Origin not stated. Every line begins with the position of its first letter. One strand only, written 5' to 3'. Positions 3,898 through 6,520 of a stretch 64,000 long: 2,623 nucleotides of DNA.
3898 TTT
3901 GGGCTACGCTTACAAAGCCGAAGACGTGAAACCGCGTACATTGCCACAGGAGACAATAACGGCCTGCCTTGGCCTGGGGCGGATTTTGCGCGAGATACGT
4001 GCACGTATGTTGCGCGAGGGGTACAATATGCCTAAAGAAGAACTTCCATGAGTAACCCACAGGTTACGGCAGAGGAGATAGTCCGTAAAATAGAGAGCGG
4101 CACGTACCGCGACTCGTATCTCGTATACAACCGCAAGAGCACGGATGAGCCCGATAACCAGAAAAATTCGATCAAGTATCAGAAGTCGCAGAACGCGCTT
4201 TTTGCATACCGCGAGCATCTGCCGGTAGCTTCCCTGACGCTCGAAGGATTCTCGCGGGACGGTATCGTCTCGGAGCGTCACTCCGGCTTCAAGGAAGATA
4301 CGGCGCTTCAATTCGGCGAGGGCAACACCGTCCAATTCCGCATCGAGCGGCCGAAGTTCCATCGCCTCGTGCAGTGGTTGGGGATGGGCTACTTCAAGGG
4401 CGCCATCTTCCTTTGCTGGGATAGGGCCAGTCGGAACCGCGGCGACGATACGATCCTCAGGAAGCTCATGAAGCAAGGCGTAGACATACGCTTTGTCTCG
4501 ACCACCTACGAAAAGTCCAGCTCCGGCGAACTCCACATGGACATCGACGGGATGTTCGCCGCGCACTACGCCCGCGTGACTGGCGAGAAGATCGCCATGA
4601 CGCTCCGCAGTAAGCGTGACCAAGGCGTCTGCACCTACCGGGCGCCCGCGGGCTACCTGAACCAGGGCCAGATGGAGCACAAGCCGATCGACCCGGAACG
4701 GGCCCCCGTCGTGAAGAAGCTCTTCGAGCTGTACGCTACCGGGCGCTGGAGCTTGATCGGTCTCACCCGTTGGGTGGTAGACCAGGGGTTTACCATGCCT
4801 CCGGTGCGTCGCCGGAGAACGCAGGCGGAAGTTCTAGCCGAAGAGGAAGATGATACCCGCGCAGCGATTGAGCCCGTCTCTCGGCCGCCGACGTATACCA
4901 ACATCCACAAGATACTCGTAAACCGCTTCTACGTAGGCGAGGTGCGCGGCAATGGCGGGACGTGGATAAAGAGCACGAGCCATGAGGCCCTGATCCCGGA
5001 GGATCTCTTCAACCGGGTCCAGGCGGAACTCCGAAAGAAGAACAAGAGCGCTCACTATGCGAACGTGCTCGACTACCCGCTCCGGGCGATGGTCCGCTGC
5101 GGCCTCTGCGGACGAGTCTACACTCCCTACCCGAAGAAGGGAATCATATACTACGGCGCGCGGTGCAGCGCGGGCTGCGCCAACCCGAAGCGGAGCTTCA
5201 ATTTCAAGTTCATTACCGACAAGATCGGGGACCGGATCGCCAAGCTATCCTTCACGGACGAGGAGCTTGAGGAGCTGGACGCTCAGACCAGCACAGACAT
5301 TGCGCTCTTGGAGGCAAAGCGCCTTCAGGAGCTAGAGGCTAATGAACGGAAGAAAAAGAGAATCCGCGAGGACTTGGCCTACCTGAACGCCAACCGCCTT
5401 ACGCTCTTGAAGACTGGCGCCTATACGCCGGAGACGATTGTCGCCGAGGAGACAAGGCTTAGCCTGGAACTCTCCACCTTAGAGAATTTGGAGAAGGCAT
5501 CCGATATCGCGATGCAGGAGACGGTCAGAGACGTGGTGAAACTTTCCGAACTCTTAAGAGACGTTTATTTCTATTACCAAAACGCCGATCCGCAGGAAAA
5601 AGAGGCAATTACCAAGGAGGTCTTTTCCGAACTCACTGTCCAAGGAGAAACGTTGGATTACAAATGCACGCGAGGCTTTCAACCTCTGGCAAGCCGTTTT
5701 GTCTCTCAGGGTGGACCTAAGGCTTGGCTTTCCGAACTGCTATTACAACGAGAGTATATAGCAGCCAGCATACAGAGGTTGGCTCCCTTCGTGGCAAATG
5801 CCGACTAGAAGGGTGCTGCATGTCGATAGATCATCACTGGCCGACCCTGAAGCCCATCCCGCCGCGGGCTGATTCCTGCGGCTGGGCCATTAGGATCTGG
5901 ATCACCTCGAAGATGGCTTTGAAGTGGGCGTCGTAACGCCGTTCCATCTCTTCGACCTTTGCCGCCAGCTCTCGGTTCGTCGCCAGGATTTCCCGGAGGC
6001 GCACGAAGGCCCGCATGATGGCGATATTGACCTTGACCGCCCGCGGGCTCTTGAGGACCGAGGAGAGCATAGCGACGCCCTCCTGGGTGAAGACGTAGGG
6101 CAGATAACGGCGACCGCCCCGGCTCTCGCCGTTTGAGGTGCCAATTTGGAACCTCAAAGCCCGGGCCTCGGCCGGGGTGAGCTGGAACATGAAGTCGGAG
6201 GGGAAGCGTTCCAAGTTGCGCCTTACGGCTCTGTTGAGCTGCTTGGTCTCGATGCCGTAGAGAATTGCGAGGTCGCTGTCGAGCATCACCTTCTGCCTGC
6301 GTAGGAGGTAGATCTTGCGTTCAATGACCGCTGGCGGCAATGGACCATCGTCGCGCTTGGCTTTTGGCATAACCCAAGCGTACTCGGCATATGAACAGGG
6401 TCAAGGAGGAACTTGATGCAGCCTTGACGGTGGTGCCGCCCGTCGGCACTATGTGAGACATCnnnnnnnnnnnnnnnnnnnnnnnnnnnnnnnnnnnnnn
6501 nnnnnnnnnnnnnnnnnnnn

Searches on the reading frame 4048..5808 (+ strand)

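Call 27: search_protein_families(library=pfam, proteins=[window:4048-5808:+], max_evalue=0.01)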
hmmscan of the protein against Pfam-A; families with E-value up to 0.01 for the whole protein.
window:4048-5808:+ (586 aa): 2 families
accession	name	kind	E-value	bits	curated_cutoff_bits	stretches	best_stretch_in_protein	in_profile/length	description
PF07508.19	Recombinase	-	1.3e-11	45.1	21.1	1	216-330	1-101/102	Recombinase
PF00239.26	Resolvase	-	4.4e-08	33.8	23.3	1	99-194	47-144/145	Resolvase, N terminal domain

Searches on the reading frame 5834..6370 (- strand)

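Call 27: search_protein_families(library=pfam, proteins=[window:5834-6370:-], max_evalue=0.01)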
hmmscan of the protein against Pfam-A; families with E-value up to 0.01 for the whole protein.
window:5834-6370:- (178 aa): 3 families
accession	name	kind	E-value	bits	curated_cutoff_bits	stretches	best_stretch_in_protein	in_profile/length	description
PF10543.14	ORF6N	-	2.3e-32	111.6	27.8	1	19-105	2-86/86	ORF6N domain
PF09669.15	Phage_pRha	-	0.0033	18.4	29.9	1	34-126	6-90/91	Phage regulatory protein Rha (Phage_pRha)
PF01895.24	PhoU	-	0.0078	17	23.5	0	126-168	16-59/89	PhoU domain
